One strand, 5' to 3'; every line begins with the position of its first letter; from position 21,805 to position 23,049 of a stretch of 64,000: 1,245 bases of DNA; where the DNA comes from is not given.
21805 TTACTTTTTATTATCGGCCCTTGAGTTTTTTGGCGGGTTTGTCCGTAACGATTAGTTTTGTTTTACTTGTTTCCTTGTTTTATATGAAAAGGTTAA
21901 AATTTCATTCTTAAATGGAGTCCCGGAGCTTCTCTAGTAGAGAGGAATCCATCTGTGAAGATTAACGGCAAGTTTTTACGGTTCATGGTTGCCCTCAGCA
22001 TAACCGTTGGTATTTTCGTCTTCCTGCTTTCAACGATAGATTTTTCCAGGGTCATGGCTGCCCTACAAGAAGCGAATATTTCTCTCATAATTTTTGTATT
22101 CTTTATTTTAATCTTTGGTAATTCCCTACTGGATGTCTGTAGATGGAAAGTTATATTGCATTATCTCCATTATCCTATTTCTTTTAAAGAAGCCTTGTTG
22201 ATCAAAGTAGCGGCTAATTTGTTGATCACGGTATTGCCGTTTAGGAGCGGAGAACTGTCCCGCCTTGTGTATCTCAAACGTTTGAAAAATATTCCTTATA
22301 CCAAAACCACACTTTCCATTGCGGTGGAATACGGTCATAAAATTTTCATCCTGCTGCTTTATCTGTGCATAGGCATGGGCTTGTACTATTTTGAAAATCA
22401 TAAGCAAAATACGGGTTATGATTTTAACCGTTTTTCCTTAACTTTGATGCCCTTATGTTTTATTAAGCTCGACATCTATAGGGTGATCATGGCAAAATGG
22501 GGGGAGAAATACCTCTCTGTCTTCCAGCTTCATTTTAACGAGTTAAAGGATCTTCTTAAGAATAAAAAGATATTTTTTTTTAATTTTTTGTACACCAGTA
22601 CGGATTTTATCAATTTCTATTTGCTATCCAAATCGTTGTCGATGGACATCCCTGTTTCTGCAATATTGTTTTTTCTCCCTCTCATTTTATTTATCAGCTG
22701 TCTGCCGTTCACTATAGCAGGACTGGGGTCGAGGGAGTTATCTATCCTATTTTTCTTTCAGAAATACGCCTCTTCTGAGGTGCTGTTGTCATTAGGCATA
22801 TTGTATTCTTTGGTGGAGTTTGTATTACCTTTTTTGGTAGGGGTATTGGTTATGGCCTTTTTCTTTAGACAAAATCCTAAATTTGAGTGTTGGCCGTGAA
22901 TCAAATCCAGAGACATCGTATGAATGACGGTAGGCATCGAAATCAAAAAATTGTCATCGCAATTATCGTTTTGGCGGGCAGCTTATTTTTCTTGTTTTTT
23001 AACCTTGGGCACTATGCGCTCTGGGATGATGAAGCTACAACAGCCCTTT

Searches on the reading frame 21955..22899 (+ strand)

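Call 7: search_protein_families(library=pfam, proteins=[window:21955-22899:+])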
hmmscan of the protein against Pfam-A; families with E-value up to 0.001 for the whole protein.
window:21955-22899:+ (314 aa): 1 family
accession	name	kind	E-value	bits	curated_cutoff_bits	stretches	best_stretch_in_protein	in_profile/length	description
PF03706.18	LPG_synthase_TM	-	9.1e-35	121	33.4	1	11-296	2-302/302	Lysylphosphatidylglycerol synthase TM region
